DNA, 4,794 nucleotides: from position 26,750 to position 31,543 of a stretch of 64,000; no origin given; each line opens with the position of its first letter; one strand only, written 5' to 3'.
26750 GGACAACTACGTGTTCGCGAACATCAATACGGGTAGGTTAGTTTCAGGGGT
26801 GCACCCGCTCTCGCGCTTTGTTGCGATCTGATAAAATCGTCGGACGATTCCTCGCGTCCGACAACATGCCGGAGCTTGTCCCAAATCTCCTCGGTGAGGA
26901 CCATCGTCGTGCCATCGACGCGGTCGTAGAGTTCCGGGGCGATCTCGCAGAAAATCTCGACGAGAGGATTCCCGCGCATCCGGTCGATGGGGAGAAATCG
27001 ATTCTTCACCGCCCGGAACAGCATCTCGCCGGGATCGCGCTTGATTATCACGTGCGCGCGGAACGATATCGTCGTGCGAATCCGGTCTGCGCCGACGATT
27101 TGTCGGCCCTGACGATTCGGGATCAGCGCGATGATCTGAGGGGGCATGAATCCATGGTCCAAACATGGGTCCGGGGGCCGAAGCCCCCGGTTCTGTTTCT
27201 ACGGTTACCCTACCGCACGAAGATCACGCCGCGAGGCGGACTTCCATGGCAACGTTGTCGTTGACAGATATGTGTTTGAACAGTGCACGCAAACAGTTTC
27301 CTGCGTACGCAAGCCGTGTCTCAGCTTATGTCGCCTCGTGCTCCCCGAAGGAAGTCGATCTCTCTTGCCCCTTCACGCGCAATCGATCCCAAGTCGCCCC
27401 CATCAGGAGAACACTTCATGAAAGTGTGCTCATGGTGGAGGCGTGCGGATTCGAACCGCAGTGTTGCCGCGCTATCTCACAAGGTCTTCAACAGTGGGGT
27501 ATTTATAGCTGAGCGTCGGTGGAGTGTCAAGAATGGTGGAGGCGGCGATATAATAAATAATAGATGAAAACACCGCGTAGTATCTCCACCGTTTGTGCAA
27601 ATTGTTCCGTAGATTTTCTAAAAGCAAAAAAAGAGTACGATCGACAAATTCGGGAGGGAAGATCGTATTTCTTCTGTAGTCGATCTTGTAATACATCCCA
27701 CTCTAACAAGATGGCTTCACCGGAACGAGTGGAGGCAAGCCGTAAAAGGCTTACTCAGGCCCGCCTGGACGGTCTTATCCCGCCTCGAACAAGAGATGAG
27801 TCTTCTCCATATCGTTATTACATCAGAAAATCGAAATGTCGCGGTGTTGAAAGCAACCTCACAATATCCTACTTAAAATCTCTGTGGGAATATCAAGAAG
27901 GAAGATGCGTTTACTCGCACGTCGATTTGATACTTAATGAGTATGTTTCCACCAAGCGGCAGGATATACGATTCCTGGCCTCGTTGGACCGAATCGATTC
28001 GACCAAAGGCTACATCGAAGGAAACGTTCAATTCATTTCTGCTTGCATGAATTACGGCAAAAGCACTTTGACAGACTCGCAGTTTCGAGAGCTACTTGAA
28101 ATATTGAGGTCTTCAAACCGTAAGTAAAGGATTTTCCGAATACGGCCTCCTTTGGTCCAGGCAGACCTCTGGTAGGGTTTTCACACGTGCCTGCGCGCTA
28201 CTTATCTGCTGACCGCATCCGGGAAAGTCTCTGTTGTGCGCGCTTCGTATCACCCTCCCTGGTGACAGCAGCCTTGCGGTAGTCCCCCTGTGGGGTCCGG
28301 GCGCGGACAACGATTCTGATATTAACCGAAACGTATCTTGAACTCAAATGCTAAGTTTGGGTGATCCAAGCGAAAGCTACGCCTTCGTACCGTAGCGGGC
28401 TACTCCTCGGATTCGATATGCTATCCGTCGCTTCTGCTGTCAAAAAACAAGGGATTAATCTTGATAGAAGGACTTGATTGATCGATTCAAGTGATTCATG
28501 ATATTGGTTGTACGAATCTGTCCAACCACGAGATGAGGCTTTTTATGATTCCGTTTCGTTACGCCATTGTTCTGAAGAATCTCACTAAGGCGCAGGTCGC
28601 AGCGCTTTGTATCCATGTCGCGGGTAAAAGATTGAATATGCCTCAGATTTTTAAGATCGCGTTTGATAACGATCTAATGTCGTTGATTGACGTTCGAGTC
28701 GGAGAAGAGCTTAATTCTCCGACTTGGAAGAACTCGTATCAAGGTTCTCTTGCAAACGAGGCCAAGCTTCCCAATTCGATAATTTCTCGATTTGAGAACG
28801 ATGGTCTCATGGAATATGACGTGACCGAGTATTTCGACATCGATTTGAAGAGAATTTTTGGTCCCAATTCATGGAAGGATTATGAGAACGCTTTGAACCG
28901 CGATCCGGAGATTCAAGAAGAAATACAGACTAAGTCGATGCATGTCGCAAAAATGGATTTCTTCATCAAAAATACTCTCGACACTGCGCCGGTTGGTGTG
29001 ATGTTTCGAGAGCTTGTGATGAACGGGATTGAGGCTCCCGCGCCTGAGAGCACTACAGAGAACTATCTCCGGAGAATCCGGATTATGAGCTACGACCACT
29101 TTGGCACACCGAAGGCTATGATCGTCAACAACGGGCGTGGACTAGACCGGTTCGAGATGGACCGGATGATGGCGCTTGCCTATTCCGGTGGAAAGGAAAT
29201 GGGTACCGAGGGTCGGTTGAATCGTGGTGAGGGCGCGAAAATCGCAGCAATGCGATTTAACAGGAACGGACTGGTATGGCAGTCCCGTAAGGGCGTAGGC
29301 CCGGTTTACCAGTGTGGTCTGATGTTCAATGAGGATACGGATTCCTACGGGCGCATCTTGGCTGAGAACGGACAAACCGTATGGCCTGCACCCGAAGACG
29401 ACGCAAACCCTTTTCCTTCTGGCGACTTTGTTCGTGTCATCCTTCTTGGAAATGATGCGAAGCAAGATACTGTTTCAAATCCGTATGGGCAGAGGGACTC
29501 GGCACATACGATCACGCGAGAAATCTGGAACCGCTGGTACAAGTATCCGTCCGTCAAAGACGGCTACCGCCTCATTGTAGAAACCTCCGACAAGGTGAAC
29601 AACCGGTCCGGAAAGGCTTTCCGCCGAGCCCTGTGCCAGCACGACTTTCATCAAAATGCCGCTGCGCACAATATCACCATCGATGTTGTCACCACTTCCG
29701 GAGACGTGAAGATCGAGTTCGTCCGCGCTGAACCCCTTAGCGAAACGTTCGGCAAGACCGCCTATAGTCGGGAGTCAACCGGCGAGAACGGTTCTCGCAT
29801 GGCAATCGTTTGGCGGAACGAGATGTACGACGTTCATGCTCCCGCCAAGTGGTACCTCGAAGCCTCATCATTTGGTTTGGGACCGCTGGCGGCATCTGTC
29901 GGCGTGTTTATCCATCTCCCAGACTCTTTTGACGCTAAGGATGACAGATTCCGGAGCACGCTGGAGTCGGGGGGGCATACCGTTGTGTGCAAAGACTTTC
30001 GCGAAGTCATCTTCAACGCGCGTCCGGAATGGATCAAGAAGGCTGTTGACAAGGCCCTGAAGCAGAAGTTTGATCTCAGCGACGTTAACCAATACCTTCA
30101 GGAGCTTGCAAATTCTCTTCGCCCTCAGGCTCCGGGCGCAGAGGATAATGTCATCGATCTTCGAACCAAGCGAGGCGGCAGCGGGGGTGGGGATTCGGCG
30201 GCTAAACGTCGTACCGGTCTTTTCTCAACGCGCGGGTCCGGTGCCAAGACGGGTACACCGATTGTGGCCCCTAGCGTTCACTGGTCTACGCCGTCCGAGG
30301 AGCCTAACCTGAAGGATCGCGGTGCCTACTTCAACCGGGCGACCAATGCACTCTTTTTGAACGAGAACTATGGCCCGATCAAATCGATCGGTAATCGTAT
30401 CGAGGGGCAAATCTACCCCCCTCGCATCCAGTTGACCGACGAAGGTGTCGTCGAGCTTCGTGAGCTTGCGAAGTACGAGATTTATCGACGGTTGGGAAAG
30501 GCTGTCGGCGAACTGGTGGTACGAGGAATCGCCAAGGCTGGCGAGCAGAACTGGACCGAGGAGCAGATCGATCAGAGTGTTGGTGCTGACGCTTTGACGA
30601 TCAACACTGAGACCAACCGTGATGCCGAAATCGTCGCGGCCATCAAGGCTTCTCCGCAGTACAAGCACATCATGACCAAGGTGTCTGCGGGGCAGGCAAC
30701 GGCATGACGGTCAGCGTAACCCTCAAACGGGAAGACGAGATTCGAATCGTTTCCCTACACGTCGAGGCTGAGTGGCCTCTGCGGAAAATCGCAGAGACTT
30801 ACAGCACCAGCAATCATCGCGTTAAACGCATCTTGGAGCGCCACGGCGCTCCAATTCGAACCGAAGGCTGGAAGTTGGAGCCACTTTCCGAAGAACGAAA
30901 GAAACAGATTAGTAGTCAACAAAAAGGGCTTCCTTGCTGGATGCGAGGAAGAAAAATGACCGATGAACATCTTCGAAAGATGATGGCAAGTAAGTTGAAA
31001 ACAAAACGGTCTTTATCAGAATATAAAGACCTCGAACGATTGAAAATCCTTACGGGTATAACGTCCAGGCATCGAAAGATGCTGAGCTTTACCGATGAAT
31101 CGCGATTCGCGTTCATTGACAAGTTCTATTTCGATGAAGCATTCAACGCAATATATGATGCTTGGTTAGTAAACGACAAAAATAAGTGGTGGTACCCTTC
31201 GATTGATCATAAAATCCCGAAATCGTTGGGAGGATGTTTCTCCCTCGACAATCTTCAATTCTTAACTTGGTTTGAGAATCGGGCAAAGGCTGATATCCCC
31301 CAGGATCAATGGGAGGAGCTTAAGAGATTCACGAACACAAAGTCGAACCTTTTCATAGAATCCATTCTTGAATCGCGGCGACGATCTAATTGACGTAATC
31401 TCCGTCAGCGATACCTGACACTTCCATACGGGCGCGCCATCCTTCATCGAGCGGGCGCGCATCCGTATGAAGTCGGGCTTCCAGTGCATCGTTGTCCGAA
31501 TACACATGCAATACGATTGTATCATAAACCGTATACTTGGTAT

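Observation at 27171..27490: Phage-encoded circularly permuted two-piece tmRNA with a Val resume codon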

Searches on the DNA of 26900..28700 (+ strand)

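Call 4: search_dna_similar(query=window:27100-27560:+, collection=phages, mode=distant, max_rows=30)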
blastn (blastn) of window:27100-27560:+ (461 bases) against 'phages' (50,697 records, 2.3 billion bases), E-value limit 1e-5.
No match.

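Call 14: search_rna_families(source=window, start=26900, end=27800, threshold=evalue, max_evalue=10)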
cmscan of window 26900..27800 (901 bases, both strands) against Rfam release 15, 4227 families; matches with E-value up to 10: 4.
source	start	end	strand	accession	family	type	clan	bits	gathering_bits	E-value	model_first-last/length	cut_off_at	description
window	27224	27495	-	RF04321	tmRNA_permuted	Gene;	-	77.3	47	6e-15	1-213/213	no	permuted transfer-messenger RNA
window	27166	27544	-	RF01850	beta_tmRNA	Gene;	CL00001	52.4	84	5.2e-15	1-331/331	no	Betaproteobacteria transfer-messenger RNA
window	27395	27445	+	RF03994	mir-7558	Gene; miRNA;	-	21.8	80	0.18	1-51/51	no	mir-7558 microRNA precursor family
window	27393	27443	-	RF03994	mir-7558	Gene; miRNA;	-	16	80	6.1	1-51/51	no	mir-7558 microRNA precursor family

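Call 91: search_rna_families(source=window, start=27480, end=28700, threshold=evalue, max_evalue=10)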
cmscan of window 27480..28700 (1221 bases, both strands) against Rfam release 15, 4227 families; matches with E-value up to 10: 1.
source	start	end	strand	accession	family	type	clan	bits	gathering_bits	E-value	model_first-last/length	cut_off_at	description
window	28417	28483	-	RF03353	MIR5291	Gene; miRNA;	-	17.5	54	8.2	1-65/65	no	MIR5291 microRNA precursor family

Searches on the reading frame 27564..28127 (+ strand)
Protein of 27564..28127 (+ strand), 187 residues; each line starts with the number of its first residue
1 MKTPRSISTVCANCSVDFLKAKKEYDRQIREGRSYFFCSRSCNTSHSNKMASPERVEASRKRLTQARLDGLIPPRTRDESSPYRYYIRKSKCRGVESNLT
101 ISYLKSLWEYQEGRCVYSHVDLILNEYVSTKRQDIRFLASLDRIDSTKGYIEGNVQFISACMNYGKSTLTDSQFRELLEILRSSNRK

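Call 12: search_protein_families(library=pfam, proteins=[window:27564-28127:+], max_evalue=0.01)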
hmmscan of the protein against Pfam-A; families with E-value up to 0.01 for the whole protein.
window:27564-28127:+ (187 aa): 0 families

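Call 23: search_protein_families(library=phrogs, proteins=[window:27564-28127:+], max_evalue=0.001)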
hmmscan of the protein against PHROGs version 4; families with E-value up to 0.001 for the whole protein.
window:27564-28127:+ (187 aa): 6 families
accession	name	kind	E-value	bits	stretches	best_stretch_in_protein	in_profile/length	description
phrog_3322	-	DNA, RNA and nucleotide metabolism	5e-19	69.7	1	75-183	45-150/162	endonuclease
phrog_1035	-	DNA, RNA and nucleotide metabolism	2.9e-14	54.6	1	35-180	115-224/271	endonuclease VII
phrog_3118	-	DNA, RNA and nucleotide metabolism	7.3e-11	43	1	82-173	17-103/287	HNH endonuclease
phrog_1400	-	moron, auxiliary metabolic gene and host takeover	1.5e-05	26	1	90-179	20-99/251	Srd anti-sigma factor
phrog_9496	-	DNA, RNA and nucleotide metabolism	0.00037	21.4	1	9-44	7-40/61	endonuclease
phrog_4592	-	moron, auxiliary metabolic gene and host takeover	0.00047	21.1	1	82-169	63-137/170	decoy of host sigma70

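Call 84: search_protein_families(library=pfam, proteins=[window:27564-28127:+], max_evalue=0.01)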
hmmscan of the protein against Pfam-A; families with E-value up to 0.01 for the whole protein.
window:27564-28127:+ (187 aa): 0 families

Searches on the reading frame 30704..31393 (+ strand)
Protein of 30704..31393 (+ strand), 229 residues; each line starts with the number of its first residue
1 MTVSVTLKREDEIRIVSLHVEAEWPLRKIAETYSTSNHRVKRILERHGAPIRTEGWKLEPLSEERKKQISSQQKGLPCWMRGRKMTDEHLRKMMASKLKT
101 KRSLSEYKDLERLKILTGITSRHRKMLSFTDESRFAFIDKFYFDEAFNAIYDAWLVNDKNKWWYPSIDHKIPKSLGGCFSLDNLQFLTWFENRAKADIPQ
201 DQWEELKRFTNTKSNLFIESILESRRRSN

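Call 12: search_protein_families(library=pfam, proteins=[window:30704-31393:+], max_evalue=0.01)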
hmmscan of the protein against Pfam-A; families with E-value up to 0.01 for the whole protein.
window:30704-31393:+ (229 aa): 0 families

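Call 23: search_protein_families(library=phrogs, proteins=[window:30704-31393:+], max_evalue=0.001)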
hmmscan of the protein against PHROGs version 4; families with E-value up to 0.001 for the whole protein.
window:30704-31393:+ (229 aa): 1 family
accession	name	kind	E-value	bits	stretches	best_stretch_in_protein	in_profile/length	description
phrog_1035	-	DNA, RNA and nucleotide metabolism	9.7e-12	46.3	1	74-210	118-225/271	endonuclease VII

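Call 84: search_protein_families(library=pfam, proteins=[window:30704-31393:+], max_evalue=0.01)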
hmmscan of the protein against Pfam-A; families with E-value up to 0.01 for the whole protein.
window:30704-31393:+ (229 aa): 0 families
